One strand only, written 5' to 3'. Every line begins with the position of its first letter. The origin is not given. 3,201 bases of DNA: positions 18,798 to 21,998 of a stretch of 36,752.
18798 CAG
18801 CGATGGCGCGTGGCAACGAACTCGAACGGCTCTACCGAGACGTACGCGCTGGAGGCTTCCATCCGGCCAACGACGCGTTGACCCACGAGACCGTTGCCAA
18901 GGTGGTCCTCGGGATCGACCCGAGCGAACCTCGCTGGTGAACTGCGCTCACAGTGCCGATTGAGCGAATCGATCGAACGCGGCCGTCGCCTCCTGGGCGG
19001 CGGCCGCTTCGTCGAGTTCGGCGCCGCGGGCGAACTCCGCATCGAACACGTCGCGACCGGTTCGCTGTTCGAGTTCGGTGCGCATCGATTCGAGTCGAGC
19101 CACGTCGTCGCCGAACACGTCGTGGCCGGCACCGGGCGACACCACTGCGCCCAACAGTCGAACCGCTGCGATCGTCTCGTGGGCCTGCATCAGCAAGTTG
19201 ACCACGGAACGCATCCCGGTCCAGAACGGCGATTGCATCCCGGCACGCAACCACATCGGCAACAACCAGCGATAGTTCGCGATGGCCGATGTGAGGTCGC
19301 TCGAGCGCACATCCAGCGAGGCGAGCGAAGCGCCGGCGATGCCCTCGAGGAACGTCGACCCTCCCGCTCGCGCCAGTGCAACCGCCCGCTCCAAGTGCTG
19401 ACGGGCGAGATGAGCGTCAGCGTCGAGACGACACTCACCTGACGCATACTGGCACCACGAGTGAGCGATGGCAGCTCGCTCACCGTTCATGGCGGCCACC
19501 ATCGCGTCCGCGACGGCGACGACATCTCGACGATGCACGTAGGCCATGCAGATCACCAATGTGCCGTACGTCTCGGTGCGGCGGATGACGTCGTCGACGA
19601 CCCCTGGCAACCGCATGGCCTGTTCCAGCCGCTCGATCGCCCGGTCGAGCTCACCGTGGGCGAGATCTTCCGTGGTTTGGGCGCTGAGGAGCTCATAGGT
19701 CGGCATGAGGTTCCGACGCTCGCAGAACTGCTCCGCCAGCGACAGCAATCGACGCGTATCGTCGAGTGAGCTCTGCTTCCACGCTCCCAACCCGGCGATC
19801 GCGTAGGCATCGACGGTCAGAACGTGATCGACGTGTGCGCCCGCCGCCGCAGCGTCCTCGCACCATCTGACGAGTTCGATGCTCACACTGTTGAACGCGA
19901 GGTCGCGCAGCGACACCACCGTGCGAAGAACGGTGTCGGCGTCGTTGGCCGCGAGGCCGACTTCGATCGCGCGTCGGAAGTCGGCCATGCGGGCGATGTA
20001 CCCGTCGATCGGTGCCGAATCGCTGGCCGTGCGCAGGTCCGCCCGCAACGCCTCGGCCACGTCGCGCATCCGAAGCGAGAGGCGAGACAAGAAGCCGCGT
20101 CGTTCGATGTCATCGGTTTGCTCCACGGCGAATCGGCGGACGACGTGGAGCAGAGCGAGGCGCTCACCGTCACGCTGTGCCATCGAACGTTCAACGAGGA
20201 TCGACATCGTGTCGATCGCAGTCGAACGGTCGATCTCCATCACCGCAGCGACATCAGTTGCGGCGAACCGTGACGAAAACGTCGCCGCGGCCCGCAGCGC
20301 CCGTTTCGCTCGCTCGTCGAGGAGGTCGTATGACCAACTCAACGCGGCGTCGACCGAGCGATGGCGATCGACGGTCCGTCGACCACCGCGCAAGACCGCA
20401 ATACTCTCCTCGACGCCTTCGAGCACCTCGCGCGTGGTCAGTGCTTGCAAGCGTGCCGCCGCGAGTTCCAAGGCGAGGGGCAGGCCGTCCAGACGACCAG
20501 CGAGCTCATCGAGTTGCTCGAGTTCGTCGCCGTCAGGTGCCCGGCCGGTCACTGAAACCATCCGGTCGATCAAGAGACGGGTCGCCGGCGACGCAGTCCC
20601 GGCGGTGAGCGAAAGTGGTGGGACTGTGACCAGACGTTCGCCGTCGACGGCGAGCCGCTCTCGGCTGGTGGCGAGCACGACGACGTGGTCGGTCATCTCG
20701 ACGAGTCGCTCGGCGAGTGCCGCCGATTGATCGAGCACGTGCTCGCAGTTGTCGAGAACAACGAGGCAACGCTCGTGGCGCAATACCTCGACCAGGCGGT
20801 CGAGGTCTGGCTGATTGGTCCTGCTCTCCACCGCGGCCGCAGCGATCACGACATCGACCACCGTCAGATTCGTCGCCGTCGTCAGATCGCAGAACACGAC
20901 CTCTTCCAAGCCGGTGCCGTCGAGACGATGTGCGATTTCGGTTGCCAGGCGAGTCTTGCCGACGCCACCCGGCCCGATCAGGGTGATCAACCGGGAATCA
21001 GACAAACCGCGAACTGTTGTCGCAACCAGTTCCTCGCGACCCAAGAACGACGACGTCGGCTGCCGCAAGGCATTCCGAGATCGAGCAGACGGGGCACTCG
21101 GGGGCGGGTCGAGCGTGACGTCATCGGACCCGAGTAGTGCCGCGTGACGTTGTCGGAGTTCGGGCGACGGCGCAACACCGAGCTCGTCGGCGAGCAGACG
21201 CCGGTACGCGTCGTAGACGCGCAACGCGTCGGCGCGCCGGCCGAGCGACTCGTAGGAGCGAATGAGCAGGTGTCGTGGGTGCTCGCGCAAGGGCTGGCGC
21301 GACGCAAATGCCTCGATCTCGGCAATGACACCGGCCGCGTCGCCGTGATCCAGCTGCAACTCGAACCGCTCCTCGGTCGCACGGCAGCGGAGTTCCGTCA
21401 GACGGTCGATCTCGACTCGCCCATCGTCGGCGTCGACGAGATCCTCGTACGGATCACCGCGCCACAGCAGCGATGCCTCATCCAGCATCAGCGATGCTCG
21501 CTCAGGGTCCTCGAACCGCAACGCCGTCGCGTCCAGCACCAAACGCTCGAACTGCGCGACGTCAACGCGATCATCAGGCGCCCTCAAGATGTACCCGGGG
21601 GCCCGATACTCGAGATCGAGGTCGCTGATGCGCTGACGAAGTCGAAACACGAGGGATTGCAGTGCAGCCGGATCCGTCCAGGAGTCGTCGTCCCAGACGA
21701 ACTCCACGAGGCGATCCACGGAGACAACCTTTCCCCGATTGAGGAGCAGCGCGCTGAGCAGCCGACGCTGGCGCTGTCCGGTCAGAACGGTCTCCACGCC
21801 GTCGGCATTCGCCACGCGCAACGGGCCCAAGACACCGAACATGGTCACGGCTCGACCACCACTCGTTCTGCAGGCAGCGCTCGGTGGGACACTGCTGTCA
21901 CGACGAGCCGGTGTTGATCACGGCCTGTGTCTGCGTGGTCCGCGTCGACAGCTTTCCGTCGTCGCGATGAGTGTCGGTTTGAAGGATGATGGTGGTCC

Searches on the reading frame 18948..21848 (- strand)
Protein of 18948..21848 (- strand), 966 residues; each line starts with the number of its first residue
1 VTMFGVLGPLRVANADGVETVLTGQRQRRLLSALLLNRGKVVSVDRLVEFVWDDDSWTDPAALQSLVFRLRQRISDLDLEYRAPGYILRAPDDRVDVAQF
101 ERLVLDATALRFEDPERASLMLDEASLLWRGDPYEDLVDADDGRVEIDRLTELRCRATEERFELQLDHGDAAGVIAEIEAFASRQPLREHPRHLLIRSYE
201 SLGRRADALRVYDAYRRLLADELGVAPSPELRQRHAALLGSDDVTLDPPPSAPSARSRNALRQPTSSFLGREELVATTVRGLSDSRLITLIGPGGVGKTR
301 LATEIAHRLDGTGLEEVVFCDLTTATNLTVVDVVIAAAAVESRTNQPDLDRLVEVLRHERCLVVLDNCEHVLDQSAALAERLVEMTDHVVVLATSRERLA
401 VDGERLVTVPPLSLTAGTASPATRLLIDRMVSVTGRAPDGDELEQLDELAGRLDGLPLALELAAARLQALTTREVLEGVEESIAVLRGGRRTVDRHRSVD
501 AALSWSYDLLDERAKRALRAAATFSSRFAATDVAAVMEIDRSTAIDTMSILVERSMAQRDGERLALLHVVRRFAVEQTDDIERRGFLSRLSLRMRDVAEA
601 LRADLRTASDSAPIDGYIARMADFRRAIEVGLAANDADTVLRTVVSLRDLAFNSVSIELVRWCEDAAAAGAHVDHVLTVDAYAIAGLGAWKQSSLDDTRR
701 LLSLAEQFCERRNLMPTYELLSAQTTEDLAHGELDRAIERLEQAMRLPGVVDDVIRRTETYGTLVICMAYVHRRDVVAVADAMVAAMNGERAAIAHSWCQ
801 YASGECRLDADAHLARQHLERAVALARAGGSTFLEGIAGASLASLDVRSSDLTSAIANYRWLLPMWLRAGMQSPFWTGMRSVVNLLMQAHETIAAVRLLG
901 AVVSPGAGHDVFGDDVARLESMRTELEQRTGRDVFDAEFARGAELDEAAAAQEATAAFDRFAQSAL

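Call 30: search_protein_families(library=pfam, proteins=[window:18948-21848:-], max_evalue=0.001)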
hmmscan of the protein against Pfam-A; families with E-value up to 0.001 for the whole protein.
window:18948-21848:- (966 aa): 7 families
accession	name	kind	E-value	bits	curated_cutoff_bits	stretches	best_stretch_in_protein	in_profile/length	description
PF03704.23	BTAD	-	5.4e-33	114.8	22.1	1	95-239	1-146/146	Bacterial transcriptional activator domain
PF00486.34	Trans_reg_C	-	1.9e-09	37.9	26.2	1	23-76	6-59/77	Transcriptional regulatory protein, C terminal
PF00931.28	NB-ARC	-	3.4e-09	36.8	23.5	1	284-508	17-247/248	NB-ARC domain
PF13401.12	AAA_22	-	1.1e-06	29.4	27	1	284-387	4-109/130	AAA domain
PF20703.3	nSTAND1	-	2.4e-05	24.6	27.1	1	266-385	14-147/379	Novel STAND NTPase 1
PF07728.20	AAA_5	-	9.9e-05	22.8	22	1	290-329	4-43/139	AAA domain (dynein-related subfamily)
PF25199.1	nSTAND_NTPase5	-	0.00048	20.4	34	0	283-398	39-135/145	Novel STAND NTPase 5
